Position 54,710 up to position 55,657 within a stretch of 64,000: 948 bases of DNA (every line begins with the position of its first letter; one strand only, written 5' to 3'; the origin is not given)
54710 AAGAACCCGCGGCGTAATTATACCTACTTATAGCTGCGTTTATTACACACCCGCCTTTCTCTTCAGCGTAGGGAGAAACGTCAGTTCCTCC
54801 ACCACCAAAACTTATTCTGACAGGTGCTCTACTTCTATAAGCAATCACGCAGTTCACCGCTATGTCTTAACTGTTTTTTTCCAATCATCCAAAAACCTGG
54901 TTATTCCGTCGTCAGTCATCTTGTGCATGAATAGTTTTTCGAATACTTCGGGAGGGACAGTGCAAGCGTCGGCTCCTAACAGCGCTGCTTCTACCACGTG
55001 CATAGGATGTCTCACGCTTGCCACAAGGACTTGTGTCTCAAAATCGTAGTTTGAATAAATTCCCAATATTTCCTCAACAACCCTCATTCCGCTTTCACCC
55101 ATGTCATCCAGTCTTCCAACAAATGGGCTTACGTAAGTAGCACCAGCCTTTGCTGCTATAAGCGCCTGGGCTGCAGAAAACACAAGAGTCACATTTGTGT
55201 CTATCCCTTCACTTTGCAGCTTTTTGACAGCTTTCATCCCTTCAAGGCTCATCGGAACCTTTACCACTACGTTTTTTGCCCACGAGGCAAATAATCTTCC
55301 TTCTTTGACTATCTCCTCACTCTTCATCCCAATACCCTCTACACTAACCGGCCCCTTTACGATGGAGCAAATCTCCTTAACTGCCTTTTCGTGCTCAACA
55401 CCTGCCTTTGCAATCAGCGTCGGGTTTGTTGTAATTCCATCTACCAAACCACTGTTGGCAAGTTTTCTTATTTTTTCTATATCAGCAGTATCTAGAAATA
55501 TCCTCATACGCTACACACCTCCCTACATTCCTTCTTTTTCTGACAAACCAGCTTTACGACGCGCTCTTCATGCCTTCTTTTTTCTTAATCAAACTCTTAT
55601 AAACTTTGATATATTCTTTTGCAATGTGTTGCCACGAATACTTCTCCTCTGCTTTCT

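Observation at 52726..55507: Self-sufficient archaeal heptose operon: transaldolase recruited in front of hddA-gmhA-gmhB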

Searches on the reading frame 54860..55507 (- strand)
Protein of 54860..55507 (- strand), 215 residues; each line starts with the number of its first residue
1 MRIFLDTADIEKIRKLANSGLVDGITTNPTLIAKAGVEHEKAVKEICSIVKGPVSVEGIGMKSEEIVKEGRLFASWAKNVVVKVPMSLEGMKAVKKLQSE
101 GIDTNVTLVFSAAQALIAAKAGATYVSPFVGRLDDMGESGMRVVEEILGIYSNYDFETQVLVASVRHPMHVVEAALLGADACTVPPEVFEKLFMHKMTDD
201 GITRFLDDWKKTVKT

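Call 3: search_protein_families(library=ncbifam, proteins=[window:54860-55507:-], max_evalue=0.00001)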
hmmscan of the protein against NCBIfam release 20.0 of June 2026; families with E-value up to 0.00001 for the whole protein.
window:54860-55507:- (215 aa): 11 families
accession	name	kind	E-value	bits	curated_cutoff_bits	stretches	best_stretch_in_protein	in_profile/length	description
TIGR00875.1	fsa_talC_mipB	equivalog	9.1e-90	299.7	245.95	1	1-212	1-212/213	fructose-6-phosphate aldolase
NF009296.0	PRK12653.1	subfamily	5.3e-45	153.9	306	1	1-212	1-214/220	fructose-6-phosphate aldolase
NF009299.0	PRK12656.1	equivalog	2.5e-32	112.2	214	1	1-212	1-216/222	fructose-6-phosphate aldolase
TIGR02134.1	transald_staph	equivalog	1.2e-28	100.4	281.95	1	2-193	7-207/236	transaldolase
TIGR00874.1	talAB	equivalog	3.3e-26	92.4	396.2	1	77-195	124-253/317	transaldolase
NF009001.0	PRK12346.1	subfamily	1.1e-21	77.8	439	1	79-195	127-254/316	transaldolase A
NF008965.0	PRK12309.1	equivalog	3.2e-21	75.8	550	1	77-210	130-271/392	transaldolase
NF002881.0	PRK03343.1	subfamily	6.5e-12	45.2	367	1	77-121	135-179/370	transaldolase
NF003026.0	PRK03903.1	equivalog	9.9e-11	41.4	344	1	66-121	109-166/323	transaldolase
NF007080.0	PRK09533.1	equivalog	3.2e-09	35.2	712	1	63-114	119-172/949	bifunctional transaldolase/phosoglucose isomerase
TIGR00876.1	tal_mycobact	equivalog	2.5e-08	33.7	233.75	0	78-115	125-162/350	transaldolase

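Call 4: search_protein_families(library=pfam, proteins=[window:54860-55507:-], max_evalue=0.00001)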
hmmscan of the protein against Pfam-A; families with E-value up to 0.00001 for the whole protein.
window:54860-55507:- (215 aa): 1 family
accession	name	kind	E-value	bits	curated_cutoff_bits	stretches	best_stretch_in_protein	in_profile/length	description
PF00923.25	TAL_FSA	-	2.5e-60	204.7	27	1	3-213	1-282/285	Transaldolase/Fructose-6-phosphate aldolase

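Call 9: search_solved_structures(query=window:54860-55507:-, max_evalue=1e-10, show_alignments=3)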
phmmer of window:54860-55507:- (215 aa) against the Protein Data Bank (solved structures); distinct sequences matched with E-value up to 1e-10: 47.
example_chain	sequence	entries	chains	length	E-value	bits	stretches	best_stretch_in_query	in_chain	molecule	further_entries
1vpx_A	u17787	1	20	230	2e-83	282.3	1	1-213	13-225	PROTEIN (Transaldolase (EC 2.2.1.2))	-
3s0c_A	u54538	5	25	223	2.6e-71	242.7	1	1-212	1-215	Probable transaldolase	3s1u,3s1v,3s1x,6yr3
6yrm_A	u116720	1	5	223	1.3e-70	240.4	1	1-212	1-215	Probable transaldolase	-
4xz9_A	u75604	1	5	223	1.8e-70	240.1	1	1-212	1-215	Probable transaldolase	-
3s1w_A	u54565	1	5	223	1.8e-70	240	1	1-212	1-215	Probable transaldolase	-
6yrt_A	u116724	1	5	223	1.8e-70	240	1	1-212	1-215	Transaldolase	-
6ys0_A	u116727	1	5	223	3.6e-70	239.1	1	1-212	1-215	Probable transaldolase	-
6yre_A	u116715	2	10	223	3.1e-69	236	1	1-212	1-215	Probable transaldolase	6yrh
3r8r_A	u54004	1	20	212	8.7e-65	221.5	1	2-211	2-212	Transaldolase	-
1wx0_A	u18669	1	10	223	1.1e-62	214.6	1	1-212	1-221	transaldolase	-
9ui2_A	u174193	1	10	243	1.5e-62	214.1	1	1-212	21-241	Probable transaldolase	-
8bc3_A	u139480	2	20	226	3.9e-42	147.5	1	1-213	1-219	BmSF-TAL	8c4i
8bc4_A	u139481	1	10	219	6.4e-42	146.8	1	1-213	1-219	Transaldolase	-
8bc2_A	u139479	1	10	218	9.5e-41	143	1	1-213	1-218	Transaldolase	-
9lkp_A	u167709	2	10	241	1.3e-33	119.8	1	1-210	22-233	Fructose-6-phosphate aldolase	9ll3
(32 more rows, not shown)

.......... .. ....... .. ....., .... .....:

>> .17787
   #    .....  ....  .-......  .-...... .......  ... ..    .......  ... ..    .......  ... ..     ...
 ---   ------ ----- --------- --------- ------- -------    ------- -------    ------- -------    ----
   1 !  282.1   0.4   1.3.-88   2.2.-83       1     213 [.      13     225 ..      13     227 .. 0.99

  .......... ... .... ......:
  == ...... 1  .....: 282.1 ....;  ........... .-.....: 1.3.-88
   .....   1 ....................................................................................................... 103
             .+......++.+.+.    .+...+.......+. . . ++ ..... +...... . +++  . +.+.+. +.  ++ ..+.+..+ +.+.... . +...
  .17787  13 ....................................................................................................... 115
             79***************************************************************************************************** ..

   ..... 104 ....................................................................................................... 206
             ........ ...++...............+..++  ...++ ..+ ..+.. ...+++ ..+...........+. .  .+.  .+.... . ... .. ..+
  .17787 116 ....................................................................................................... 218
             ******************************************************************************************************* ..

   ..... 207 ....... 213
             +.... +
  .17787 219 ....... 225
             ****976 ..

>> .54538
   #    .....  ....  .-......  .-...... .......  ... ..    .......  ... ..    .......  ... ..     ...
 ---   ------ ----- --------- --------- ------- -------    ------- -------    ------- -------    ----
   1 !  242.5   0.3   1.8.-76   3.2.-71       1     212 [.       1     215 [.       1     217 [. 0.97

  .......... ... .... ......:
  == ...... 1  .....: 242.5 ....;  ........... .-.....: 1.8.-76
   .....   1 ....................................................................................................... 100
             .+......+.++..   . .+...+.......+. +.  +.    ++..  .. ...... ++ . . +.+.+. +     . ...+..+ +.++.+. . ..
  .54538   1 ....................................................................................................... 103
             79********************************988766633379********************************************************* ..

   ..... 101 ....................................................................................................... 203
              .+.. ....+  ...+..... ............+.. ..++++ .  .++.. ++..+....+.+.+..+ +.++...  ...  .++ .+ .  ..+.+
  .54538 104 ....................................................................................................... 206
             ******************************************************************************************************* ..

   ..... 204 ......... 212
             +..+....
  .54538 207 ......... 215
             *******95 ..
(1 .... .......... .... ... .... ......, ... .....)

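Call 10: find_encoding_contigs(protein=window:54860-55507:-, flank=10000, max_places=6)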
Protein window:54860-55507:- (215 aa): 10 contigs read that carry it; 6 places shown.
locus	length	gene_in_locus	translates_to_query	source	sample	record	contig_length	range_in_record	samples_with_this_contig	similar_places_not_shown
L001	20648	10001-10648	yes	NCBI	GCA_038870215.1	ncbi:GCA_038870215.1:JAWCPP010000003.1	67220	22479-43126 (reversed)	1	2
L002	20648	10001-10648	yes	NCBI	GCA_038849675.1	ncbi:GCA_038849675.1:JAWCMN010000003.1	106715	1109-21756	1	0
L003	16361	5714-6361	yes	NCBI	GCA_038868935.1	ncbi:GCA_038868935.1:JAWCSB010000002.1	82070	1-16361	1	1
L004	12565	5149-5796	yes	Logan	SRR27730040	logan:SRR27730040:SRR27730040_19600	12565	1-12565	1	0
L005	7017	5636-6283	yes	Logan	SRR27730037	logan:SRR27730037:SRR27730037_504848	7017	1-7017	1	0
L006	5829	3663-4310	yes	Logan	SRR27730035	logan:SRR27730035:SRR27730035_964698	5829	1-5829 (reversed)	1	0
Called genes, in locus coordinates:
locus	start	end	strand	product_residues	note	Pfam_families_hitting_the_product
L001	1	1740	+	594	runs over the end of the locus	-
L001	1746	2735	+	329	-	PF00953:Glycos_transf_4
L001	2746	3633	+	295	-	PF01073:3Beta_HSD, PF01370:Epimerase, PF02719:Polysacc_synt_2, PF04321:RmlD_sub_bind, PF05368:NmrA, PF13460:NAD_binding_10, PF16363:GDP_Man_Dehyd, PF07993:NAD_binding_4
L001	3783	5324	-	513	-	-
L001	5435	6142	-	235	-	PF00483:NTP_transferase, PF12804:NTP_transf_3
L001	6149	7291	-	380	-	PF02350:Epimerase_2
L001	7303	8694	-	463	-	PF02878:PGM_PMM_I, PF02879:PGM_PMM_II, PF02880:PGM_PMM_III, PF00408:PGM_PMM_IV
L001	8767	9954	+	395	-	PF13439:Glyco_transf_4, PF13477:Glyco_trans_4_2 (weak), PF13579:Glyco_trans_4_4, PF00534:Glycos_transf_1, PF13692:Glyco_trans_1_4, PF13524:Glyco_trans_1_2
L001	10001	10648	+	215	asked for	PF00923:TAL_FSA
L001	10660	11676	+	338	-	PF22700:MVD-like_N (weak), PF00288:GHMP_kinases_N, PF08544:GHMP_kinases_C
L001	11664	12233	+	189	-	PF13580:SIS_2, PF01380:SIS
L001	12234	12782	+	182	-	PF00702:Hydrolase (weak), PF08645:PNK3P (weak), PF13419:HAD_2, PF13242:Hydrolase_like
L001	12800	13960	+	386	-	PF13439:Glyco_transf_4, PF00534:Glycos_transf_1, PF13692:Glyco_trans_1_4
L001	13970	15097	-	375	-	PF13439:Glyco_transf_4, PF20706:GT4-conflict, PF00534:Glycos_transf_1, PF13692:Glyco_trans_1_4, PF13524:Glyco_trans_1_2 (weak)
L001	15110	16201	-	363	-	PF01041:DegT_DnrJ_EryC1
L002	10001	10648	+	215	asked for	PF00923:TAL_FSA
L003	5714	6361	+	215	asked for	PF00923:TAL_FSA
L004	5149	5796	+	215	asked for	PF00923:TAL_FSA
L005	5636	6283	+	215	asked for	PF00923:TAL_FSA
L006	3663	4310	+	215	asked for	PF00923:TAL_FSA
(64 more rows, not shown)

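Call 26: find_homologous_proteins(query=window:54860-55507:-, max_evalue=1e-30)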
Query window:54860-55507:- (215 aa): 7997 proteins with E <= 1e-30 among 8000 candidates; the best 120 are listed.
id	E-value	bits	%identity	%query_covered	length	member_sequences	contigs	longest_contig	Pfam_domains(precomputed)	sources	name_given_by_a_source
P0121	3.0e-134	463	100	100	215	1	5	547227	PF00923.26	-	-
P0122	1.9e-107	376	78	98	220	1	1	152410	PF00923.26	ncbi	-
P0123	2.4e-101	356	75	100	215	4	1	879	PF00923.26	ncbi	-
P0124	3.7e-101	355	74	100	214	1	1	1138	PF00923.26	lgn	-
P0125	9.4e-90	318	66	98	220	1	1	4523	PF00923.26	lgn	-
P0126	2.1e-89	317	68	98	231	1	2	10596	PF00923.26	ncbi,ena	-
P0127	3.3e-89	316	65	98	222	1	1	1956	PF00923.26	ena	-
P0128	1.5e-88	314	67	100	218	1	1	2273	PF00923.26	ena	-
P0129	4.1e-88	312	67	97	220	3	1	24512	PF00923.26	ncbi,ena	-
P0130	5.1e-88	312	67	98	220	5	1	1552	PF00923.26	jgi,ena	-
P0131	1.4e-87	311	62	100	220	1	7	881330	PF00923.26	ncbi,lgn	ncbi:MAG: fructose-6-phosphate aldolase [Candidatus Anstonellaceae archaeon]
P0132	1.8e-87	310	67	100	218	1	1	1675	PF00923.26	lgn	-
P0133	2.0e-87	310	69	95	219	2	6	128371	PF00923.26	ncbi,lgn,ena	-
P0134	2.7e-87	310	66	98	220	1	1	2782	PF00923.26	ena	-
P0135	2.9e-87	310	67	100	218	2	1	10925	PF00923.26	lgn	-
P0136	3.3e-87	309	64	100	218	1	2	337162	PF00923.26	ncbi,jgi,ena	ncbi:MAG: fructose-6-phosphate aldolase [Candidatus Micrarchaeia archaeon]|jgi:transaldolase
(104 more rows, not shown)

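Call 27: find_encoding_contigs(protein=P0131, flank=8000, max_places=2)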
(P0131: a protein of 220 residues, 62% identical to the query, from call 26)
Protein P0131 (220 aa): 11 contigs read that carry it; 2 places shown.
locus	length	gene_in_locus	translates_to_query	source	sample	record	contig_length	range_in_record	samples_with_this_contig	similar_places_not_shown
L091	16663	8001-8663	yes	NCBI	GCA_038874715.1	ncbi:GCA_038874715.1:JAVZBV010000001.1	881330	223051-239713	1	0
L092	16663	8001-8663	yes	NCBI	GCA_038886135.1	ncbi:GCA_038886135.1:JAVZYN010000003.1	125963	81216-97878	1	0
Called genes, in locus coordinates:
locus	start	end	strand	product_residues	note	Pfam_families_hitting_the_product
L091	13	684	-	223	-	-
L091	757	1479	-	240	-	PF03109:ABC1 (faint), PF00069:Pkinase (faint), PF01636:APH (faint), PF01163:RIO1, PF06293:Kdo (faint)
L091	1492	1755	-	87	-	-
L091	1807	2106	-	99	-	PF01176:eIF-1a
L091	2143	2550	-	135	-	PF01873:eIF-5_eIF-2B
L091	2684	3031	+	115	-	PF08984:DUF1858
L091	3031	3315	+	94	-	-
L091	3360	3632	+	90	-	-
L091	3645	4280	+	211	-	-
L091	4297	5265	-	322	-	PF01916:DS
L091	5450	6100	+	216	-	PF00834:Ribul_P_3_epim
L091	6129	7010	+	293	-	PF00456:Transketolase_N, PF13292:DXP_synthase_N, PF00676:E1_dh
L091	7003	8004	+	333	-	PF02779:Transket_pyr, PF02780:Transketolase_C, PF22613:Transketolase_C_1 (weak)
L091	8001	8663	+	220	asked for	PF00923:TAL_FSA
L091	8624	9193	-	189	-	PF00004:AAA, PF13207:AAA_17, PF13238:AAA_18, PF13671:AAA_33 (weak), PF01202:SKI (faint)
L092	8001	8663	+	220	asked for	PF00923:TAL_FSA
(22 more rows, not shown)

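Call 28: find_encoding_contigs(protein=P0136, flank=8000, max_places=2)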
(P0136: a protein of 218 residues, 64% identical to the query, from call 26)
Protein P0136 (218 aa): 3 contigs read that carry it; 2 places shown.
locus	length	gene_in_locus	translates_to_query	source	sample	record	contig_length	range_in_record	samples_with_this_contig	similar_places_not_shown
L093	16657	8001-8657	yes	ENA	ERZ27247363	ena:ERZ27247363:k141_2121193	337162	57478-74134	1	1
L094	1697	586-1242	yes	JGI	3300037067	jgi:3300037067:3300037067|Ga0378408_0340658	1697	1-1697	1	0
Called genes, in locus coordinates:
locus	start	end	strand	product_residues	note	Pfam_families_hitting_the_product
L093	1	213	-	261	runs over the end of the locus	-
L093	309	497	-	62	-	-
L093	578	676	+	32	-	-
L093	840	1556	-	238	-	PF01163:RIO1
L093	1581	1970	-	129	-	-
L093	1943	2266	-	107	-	PF01176:eIF-1a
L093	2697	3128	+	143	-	PF08984:DUF1858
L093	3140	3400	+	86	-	-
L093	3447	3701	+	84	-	-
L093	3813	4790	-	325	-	PF01916:DS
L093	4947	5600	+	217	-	PF00834:Ribul_P_3_epim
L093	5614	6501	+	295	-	PF13292:DXP_synthase_N (weak), PF00456:Transketolase_N, PF09364:XFP_N (weak), PF00676:E1_dh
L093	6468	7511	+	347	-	PF02779:Transket_pyr, PF02780:Transketolase_C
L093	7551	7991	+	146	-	PF00072:Response_reg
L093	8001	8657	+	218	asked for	PF00923:TAL_FSA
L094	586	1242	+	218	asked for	PF00923:TAL_FSA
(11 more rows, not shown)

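Call 29: find_encoding_contigs(protein=P0133, flank=8000, max_places=2)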
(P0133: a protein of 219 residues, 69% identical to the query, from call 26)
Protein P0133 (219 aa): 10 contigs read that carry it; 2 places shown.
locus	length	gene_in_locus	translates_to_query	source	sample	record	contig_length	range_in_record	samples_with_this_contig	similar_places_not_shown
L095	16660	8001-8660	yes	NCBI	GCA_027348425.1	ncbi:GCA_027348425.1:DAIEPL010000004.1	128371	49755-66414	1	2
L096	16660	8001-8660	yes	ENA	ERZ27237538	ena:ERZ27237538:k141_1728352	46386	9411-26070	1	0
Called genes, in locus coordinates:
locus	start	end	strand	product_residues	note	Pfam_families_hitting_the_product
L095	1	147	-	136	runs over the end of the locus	PF01638:HxlR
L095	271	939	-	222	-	-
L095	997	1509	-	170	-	-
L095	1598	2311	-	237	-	PF01163:RIO1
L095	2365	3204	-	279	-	-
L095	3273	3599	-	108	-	PF01176:eIF-1a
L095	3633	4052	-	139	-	PF01873:eIF-5_eIF-2B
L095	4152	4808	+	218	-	PF08984:DUF1858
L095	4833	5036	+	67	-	-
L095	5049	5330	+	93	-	-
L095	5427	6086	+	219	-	PF00834:Ribul_P_3_epim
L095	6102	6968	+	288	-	PF13292:DXP_synthase_N (weak), PF00456:Transketolase_N, PF09364:XFP_N (weak), PF00676:E1_dh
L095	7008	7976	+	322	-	PF02779:Transket_pyr, PF02780:Transketolase_C, PF22613:Transketolase_C_1 (faint)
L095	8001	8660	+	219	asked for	PF00923:TAL_FSA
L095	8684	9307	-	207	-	PF13238:AAA_18, PF13671:AAA_33 (faint)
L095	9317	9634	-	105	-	PF03551:PadR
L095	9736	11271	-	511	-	PF13522:GATase_6, PF13537:GATase_7, PF00156:Pribosyltran (weak)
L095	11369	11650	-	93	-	PF14333:DUF4389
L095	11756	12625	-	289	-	PF00117:GATase (weak), PF13507:GATase_5, PF07685:GATase_3 (faint)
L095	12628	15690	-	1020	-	PF18072:FGAR-AT_linker, PF00586:AIRS, PF02769:AIRS_C, PF00586:AIRS, PF02769:AIRS_C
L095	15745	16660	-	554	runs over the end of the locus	PF02355:SecD_SecF_C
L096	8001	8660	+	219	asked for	PF00923:TAL_FSA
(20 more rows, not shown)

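Call 32: find_homologous_proteins(query=L095:7008-7973:+, max_evalue=1e-30)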
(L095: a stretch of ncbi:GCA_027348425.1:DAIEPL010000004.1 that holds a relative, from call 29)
Query L095:7008-7973:+ (322 aa): 8000 proteins with E <= 1e-30 among 8000 candidates; the best 120 are listed.
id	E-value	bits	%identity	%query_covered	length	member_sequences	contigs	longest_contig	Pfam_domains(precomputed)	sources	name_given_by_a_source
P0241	2.7e-211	718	100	100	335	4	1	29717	PF22613.2,PF02780.26,PF02779.30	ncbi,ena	-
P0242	2.8e-184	630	85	100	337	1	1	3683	PF22613.2,PF02780.26,PF02779.30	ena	-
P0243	1.3e-179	614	85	98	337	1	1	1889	PF22613.2,PF02780.26,PF02779.30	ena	-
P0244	4.1e-179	613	84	100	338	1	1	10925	PF22613.2,PF02780.26,PF02779.30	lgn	-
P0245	1.5e-176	604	82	100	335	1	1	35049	PF22613.2,PF02780.26,PF02779.30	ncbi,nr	ncbi:1-deoxy-D-xylulose-5-phosphate synthase [uncultured archaeon]|nr:1-deoxy-D-xylulose-5-phosphate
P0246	2.3e-174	597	80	100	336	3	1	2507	PF17147.10,PF22613.2,PF02780.26,PF02779.30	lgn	-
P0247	2.5e-174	597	81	99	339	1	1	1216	PF02780.26,PF02779.30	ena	-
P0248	7.1e-174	595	81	100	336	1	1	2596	PF22613.2,PF02780.26,PF02779.30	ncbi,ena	-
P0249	5.6e-171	586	80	100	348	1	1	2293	PF17147.10,PF22613.2,PF02780.26,PF02779.30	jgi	jgi:transketolase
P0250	3.2e-169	580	78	97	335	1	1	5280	PF22613.2,PF02780.26,PF02779.30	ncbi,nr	ncbi:MAG: transketolase family protein [Candidatus Micrarchaeota archaeon]|nr:transketolase family p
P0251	4.7e-169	580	80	100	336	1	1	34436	PF22613.2,PF02780.26,PF02779.30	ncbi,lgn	-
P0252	1.0e-161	555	76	99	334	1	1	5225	PF22613.2,PF02780.26,PF02779.30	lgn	-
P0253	1.5e-161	555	77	100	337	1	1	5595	PF17147.10,PF02780.26,PF02779.30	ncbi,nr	ncbi:1-deoxy-D-xylulose-5-phosphate synthase [uncultured archaeon]|nr:1-deoxy-D-xylulose-5-phosphate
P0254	1.8e-157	541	76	97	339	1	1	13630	PF02780.26,PF02779.30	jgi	-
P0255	3.8e-157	540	73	99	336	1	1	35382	PF22613.2,PF02780.26,PF02779.30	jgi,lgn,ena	-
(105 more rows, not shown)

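Call 56: find_related_loci(query=window:54860-55507:-, collection=metagenome_contigs, flank=6000)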
Query window:54860-55507:- (215 aa) in metagenome_contigs; peptide patterns used: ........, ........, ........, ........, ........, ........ (x = any residue, [..] = any of these).
466 stretches matched a pattern; 142 encode a relative of the query (tblastn E <= 1e-3); the best 80 are kept; 80 distinct loci.
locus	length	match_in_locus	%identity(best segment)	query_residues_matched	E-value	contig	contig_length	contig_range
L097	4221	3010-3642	60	1-211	3e-85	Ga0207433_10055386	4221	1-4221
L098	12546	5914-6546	60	1-211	5e-85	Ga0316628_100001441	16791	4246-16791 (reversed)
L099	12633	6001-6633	60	1-211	5e-85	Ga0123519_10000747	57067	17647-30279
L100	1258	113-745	58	1-211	6e-91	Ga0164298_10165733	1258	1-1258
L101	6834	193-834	59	1-214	7e-84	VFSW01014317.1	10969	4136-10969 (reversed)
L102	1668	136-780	58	1-215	2e-88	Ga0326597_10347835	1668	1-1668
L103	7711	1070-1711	56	1-214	2e-83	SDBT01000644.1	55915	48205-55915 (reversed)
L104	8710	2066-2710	59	1-215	4e-83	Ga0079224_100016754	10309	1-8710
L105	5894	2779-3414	57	1-212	9e-83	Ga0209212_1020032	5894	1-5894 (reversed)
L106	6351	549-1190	59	1-214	1e-82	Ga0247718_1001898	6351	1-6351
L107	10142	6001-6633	57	1-211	2e-82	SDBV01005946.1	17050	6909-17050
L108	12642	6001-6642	59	1-214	3e-82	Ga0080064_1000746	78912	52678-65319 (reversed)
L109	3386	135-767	56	1-211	1e-81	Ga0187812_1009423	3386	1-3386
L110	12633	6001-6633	58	1-211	2e-80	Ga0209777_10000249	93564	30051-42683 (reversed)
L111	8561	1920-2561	59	1-214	1e-80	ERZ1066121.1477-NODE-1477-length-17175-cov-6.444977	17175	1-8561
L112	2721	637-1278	58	1-214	2e-81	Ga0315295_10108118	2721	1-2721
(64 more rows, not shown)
